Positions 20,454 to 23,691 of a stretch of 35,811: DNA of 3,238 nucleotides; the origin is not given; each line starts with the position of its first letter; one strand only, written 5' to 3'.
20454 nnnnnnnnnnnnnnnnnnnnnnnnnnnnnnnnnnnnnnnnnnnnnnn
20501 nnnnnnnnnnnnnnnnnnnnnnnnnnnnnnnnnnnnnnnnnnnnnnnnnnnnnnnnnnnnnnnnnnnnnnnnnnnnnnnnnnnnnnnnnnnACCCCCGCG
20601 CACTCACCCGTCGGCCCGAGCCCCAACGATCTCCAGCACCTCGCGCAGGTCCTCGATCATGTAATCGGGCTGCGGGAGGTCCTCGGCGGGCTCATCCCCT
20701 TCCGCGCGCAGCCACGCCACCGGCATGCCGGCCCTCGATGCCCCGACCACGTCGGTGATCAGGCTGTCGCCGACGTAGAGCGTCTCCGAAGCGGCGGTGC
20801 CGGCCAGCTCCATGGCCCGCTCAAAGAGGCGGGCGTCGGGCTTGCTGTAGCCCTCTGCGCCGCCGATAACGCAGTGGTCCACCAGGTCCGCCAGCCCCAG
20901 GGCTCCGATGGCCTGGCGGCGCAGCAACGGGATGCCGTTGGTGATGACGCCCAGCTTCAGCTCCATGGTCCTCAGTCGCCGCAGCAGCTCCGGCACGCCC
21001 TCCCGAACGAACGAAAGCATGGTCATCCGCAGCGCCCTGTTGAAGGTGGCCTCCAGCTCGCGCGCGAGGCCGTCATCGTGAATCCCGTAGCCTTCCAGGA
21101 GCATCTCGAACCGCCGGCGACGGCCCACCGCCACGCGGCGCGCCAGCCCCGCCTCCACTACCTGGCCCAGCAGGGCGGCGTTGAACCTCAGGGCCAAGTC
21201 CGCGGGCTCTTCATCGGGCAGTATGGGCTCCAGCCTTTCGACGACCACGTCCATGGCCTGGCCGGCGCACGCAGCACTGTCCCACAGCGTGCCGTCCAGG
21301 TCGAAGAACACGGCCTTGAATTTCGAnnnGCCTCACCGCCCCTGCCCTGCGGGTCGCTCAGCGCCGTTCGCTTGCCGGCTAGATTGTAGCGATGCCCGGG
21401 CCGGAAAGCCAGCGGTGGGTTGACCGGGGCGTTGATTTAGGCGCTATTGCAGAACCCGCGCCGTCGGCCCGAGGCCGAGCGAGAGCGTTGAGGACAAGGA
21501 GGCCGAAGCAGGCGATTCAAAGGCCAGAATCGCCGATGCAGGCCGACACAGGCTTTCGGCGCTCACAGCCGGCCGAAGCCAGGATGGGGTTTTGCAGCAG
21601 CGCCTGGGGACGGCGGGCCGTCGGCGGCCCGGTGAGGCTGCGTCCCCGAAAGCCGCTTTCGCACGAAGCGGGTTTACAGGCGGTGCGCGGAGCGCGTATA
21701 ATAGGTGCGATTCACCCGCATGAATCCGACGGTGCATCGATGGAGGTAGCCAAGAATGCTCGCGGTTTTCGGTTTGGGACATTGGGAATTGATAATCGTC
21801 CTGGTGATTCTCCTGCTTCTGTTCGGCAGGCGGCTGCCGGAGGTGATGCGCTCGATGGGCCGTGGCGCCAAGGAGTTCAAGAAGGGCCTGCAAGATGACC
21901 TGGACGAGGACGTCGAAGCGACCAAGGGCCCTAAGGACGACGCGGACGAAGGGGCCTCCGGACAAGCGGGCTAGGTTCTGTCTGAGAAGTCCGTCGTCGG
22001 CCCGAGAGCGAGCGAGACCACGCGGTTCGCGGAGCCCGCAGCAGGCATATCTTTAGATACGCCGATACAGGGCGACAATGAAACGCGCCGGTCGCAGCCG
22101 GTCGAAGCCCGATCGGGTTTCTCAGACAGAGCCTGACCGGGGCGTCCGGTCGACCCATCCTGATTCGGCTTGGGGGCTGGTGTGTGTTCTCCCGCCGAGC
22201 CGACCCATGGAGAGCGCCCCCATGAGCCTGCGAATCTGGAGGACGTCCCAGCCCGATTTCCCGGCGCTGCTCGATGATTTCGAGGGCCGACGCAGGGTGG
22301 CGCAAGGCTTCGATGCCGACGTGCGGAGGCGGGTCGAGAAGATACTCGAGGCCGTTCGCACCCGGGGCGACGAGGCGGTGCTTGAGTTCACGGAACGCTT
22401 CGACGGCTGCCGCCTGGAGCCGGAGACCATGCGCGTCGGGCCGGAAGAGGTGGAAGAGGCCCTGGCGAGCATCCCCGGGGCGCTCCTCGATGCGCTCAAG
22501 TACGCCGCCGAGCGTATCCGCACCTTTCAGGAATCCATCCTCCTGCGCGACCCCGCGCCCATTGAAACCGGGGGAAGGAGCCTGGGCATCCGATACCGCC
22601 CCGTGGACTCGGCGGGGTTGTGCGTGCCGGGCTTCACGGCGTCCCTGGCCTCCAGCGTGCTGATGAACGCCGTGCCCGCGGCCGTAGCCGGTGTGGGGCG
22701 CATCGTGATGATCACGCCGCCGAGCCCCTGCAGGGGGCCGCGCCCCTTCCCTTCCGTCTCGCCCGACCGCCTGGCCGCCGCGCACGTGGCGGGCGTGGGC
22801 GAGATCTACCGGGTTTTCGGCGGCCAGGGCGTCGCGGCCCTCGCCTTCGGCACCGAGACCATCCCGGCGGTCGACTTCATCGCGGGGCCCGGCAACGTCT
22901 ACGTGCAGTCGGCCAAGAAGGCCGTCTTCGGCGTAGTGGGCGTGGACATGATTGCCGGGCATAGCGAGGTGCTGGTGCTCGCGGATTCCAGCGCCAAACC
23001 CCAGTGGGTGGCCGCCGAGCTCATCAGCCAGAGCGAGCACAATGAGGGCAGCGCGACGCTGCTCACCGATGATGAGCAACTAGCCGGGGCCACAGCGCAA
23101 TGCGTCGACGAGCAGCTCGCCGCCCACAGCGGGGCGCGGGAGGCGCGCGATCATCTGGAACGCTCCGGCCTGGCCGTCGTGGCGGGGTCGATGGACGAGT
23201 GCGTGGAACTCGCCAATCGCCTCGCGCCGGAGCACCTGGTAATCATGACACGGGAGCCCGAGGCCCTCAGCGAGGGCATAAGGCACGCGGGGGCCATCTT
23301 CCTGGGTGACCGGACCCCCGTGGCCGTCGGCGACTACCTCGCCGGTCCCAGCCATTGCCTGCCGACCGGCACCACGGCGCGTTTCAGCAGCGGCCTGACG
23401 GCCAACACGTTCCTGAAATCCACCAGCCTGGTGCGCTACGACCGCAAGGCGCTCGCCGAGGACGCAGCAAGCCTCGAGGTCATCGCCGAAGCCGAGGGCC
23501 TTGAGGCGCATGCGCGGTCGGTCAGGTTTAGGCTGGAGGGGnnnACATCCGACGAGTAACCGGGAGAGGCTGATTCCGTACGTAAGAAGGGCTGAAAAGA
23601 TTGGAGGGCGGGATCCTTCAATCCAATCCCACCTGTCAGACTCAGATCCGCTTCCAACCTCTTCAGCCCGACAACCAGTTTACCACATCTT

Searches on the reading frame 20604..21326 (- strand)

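Call 87: search_protein_families(library=pfam, proteins=[window:20604-21326:-], max_evalue=0.001)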
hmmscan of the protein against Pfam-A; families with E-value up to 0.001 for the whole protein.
window:20604-21326:- (240 aa): 5 families
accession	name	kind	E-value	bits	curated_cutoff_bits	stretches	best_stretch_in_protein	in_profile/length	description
PF00702.32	Hydrolase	-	1.7e-25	90.9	26.4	1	3-200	1-191/191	haloacid dehalogenase-like hydrolase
PF13419.12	HAD_2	-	2.4e-20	73.8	23.8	1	6-205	1-177/178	Haloacid dehalogenase-like hydrolase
PF13242.12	Hydrolase_like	-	1.9e-12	47.3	22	1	161-229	3-74/75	HAD-hyrolase-like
PF12710.13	HAD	-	3.1e-07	31.5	27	1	6-189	1-182/189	haloacid dehalogenase-like hydrolase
PF13344.12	Hydrolase_6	-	0.00084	19.8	27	0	109-131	17-39/101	Haloacid dehalogenase-like hydrolase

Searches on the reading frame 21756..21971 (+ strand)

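Call 87: search_protein_families(library=pfam, proteins=[window:21756-21971:+], max_evalue=0.001)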
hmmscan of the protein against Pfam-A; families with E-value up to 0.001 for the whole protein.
window:21756-21971:+ (72 aa): 1 family
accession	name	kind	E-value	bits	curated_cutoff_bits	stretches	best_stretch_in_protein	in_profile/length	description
PF02416.21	TatA_B_E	-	1.7e-12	46.9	21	1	7-53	1-48/53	mttA/Hcf106 family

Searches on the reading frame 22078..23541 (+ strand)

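Call 42: search_protein_families(library=pfam, proteins=[window:22078-23541:+], max_evalue=0.001)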
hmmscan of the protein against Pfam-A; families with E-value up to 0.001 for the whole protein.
window:22078-23541:+ (488 aa): 1 family
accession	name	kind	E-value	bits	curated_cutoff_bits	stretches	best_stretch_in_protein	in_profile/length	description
PF00815.25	Histidinol_dh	-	8e-139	463.6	27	1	79-486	8-411/411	Histidinol dehydrogenase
